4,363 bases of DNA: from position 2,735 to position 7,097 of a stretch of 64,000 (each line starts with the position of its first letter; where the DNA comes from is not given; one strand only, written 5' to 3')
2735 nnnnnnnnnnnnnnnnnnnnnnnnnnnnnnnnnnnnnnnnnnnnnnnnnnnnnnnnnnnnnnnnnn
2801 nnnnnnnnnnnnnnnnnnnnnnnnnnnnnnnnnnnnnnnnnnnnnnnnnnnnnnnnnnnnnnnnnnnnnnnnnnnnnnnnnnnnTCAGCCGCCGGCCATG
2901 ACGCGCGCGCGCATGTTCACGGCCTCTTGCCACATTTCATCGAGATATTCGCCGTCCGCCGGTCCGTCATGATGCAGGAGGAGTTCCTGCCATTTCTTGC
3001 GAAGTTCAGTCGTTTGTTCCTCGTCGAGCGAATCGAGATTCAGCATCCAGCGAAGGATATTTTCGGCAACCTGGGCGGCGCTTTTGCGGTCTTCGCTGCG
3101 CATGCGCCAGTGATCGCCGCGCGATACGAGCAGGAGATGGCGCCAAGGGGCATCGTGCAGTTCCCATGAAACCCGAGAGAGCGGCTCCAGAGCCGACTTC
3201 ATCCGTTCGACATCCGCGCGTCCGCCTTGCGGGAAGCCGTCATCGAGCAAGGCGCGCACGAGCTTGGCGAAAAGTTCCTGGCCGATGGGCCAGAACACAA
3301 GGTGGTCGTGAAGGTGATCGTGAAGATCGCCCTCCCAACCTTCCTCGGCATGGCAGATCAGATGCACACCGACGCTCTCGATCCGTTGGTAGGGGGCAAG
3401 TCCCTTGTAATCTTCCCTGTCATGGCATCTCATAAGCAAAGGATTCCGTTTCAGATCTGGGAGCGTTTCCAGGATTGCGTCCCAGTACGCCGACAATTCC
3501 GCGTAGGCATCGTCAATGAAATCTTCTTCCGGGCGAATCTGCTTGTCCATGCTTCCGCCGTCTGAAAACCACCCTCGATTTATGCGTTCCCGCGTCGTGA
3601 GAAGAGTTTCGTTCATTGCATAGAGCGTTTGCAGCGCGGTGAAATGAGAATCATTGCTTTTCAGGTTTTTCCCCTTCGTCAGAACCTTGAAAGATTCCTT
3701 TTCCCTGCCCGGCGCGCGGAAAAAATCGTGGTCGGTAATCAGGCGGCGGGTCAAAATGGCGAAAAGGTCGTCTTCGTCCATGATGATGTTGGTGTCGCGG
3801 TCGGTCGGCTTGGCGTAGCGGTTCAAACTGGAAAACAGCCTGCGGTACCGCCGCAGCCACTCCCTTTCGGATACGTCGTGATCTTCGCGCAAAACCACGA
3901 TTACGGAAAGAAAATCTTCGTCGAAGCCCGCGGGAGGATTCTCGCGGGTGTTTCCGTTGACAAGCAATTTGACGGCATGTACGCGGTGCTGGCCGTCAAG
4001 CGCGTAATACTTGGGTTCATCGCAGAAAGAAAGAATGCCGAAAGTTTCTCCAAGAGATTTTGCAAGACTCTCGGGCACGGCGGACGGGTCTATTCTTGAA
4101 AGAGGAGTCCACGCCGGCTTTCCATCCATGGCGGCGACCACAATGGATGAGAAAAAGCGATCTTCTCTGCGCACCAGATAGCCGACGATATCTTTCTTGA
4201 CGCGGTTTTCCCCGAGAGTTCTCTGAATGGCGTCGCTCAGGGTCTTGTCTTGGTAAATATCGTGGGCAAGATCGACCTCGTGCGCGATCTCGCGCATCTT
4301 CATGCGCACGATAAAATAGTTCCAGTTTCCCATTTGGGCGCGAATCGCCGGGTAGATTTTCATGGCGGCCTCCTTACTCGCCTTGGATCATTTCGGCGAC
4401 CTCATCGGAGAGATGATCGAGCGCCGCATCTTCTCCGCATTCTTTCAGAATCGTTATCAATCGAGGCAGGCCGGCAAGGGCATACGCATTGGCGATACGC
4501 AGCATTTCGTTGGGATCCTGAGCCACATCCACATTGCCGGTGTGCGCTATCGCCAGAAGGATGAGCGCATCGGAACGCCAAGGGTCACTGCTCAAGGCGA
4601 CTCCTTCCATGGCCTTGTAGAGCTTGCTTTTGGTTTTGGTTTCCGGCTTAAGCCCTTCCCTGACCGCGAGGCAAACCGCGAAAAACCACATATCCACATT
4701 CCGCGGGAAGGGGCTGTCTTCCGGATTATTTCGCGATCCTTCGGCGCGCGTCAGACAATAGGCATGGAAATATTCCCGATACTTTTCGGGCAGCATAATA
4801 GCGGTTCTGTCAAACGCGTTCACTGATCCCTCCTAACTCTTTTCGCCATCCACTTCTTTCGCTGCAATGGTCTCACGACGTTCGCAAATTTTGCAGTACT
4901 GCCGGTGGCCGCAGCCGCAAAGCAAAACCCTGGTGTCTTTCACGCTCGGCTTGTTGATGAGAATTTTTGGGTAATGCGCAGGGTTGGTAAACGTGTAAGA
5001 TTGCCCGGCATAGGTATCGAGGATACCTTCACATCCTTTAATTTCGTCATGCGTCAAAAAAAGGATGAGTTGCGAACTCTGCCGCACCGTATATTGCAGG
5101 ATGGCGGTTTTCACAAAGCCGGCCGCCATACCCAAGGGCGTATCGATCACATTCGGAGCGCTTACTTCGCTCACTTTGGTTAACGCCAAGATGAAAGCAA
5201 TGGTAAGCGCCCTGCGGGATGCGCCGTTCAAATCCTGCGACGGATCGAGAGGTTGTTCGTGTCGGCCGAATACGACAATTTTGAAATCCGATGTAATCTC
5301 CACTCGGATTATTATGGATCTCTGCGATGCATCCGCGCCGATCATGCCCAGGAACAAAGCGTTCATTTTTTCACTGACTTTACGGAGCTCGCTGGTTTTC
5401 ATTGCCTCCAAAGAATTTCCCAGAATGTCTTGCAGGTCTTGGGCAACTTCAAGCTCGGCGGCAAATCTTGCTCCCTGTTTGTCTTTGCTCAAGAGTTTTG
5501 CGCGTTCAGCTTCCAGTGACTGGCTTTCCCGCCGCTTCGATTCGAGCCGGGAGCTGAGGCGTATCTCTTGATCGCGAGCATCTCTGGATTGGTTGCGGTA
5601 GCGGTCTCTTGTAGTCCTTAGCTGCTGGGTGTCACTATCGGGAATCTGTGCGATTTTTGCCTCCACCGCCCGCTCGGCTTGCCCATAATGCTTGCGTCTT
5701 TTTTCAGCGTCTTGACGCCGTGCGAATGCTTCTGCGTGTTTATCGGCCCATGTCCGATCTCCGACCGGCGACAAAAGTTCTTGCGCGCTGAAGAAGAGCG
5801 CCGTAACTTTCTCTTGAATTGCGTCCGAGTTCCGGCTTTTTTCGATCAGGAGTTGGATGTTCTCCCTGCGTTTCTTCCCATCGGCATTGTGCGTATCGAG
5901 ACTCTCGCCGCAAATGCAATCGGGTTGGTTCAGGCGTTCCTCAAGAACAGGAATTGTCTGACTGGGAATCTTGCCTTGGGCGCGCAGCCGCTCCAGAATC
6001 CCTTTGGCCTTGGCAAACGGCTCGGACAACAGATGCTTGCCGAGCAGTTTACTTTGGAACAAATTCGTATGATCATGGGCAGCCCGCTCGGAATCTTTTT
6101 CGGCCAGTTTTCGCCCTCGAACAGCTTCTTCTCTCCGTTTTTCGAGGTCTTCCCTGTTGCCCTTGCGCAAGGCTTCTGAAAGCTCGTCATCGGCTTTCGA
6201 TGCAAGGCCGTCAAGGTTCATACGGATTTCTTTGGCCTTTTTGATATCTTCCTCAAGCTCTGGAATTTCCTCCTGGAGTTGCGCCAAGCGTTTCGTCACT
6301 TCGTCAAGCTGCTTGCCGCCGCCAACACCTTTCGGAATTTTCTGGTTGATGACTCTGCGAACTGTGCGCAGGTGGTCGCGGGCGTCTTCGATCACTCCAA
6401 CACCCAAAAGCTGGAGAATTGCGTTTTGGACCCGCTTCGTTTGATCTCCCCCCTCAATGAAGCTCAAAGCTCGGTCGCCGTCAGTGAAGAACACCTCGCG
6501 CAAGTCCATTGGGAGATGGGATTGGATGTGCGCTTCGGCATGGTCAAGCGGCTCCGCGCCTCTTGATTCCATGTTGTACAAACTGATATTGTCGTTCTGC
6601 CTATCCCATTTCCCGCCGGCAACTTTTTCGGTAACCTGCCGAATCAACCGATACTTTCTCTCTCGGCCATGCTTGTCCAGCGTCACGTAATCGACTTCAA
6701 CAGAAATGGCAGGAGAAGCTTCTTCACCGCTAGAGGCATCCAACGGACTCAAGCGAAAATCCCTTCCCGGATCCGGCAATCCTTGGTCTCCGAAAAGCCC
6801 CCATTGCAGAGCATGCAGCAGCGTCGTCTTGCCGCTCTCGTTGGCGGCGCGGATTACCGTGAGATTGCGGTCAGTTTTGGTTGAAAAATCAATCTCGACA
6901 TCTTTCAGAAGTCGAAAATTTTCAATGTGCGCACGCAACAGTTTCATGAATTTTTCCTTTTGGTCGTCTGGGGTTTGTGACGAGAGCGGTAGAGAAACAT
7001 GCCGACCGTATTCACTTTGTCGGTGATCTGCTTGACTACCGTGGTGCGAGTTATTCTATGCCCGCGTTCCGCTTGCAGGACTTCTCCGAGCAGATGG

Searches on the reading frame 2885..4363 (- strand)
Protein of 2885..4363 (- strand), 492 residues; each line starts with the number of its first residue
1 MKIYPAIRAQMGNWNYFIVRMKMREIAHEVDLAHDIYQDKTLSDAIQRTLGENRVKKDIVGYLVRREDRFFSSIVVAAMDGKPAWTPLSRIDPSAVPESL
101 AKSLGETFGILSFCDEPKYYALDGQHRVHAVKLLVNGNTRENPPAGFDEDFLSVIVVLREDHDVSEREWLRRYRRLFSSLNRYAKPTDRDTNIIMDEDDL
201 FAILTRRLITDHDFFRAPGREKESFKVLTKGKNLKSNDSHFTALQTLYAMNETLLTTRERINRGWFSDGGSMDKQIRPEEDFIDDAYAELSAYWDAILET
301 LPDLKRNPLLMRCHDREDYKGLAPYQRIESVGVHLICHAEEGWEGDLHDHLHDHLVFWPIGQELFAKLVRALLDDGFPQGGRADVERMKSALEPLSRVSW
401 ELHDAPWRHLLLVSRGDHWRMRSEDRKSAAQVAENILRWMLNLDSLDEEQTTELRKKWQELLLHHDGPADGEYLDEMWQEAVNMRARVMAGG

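Call 29: search_protein_families(library=padloc, proteins=[window:2885-4363:-], max_evalue=0.001)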
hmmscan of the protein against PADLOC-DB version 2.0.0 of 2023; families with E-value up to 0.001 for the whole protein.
window:2885-4363:- (492 aa): 1 family
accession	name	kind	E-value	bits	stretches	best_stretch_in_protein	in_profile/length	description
PDLC02658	DndB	-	2.3e-13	47.9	1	4-256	7-222/356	DndB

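Call 88: search_protein_families(library=pfam, proteins=[window:2885-4363:-], max_evalue=0.05)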
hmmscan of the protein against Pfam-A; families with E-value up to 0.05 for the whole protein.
window:2885-4363:- (492 aa): 1 family
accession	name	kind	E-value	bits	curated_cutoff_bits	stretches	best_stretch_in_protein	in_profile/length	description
PF14072.11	DndB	-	5.4e-26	91.9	29.1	1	4-440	1-334/338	DNA-sulfur modification-associated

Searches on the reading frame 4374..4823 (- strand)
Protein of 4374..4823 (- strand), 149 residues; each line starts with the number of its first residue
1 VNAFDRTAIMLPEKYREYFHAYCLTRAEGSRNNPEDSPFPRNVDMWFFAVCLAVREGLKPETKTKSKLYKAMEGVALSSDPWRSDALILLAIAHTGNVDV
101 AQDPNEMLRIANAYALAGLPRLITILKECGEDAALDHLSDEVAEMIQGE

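Call 87: search_protein_families(library=padloc, proteins=[window:4374-4823:-], max_evalue=0.01)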
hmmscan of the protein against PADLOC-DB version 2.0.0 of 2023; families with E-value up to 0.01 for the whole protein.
window:4374-4823:- (149 aa): 0 families

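Call 88: search_protein_families(library=pfam, proteins=[window:4374-4823:-], max_evalue=0.05)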
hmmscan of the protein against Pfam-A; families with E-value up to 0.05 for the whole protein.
window:4374-4823:- (149 aa): 0 families

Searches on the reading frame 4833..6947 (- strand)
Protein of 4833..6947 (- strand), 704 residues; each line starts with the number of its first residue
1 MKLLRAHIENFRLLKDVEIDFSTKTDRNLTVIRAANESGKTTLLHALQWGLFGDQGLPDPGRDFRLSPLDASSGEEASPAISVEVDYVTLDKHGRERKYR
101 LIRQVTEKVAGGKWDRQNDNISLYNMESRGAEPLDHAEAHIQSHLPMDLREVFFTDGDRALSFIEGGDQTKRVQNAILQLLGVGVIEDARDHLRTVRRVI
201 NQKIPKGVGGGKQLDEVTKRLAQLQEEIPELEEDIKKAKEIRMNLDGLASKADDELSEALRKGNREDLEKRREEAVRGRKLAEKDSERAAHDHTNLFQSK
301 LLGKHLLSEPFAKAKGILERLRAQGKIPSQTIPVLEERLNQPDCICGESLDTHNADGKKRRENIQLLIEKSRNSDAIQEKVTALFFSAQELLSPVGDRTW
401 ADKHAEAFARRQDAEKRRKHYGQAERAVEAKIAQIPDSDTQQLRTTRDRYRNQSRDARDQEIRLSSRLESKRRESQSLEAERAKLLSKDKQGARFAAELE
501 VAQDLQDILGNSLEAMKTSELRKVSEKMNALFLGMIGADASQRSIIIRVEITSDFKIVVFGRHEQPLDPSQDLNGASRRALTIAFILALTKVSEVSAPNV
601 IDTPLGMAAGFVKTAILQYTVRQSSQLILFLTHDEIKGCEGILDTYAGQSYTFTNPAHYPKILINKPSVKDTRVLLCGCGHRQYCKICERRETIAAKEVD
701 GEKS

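Call 29: search_protein_families(library=padloc, proteins=[window:4833-6947:-], max_evalue=0.001)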
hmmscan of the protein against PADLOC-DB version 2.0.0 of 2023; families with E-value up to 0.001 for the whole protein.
window:4833-6947:- (704 aa): 84 families (the best 25 are shown)
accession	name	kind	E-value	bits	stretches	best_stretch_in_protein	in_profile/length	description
PDLC02714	PbeC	-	4.1e-49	166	1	1-539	1-526/651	PbeC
PDLC02730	PbeC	-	2.7e-47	159.9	1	1-637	1-635/651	PbeC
PDLC02723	PbeC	-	8e-45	151.4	1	3-616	3-602/618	PbeC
PDLC02722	PbeC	-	4.3e-42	142.6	1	1-634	1-613/643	PbeC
PDLC02741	PbeC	-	2.6e-41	139.9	1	7-589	7-561/644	PbeC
PDLC02750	PbeC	-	5.3e-41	138.9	1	1-632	1-609/629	PbeC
PDLC02726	PbeC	-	2.6e-39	133.2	1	2-636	2-606/637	PbeC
PDLC02729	PbeC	-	5.6e-39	132.1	1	1-637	1-636/668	PbeC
PDLC02668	DndD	-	1.6e-38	131.2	1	1-638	1-626/659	DndD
PDLC02740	PbeC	-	2.5e-37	127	1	1-651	1-637/648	PbeC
PDLC02732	PbeC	-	1.5e-35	120.9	1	1-635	1-622/625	PbeC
PDLC02753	PbeC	-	1.4e-32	110.9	1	1-383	1-372/648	PbeC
PDLC02725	PbeC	-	1.5e-32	111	1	1-637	1-628/646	PbeC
PDLC02756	PbeC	-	1.4e-31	108.2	1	1-637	1-624/643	PbeC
PDLC02663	DndD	-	3.6e-31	106.7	1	1-637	1-638/675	DndD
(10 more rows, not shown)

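Call 88: search_protein_families(library=pfam, proteins=[window:4833-6947:-], max_evalue=0.05)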
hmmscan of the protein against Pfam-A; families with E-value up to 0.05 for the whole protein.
window:4833-6947:- (704 aa): 4 families
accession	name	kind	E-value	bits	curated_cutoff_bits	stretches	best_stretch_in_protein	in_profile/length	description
PF13476.12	AAA_23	-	8.5e-18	66.1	27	1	7-236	3-201/201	AAA domain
PF13175.12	AAA_15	-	2.3e-10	41.1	32.1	1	1-355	1-192/374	AAA ATPase domain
PF13514.12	AAA_27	-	2.1e-05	24.7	22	1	1-53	1-52/206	AAA domain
PF02463.25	SMC_N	-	0.043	13.7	40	1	5-51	4-48/220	RecF/RecN/SMC N terminal domain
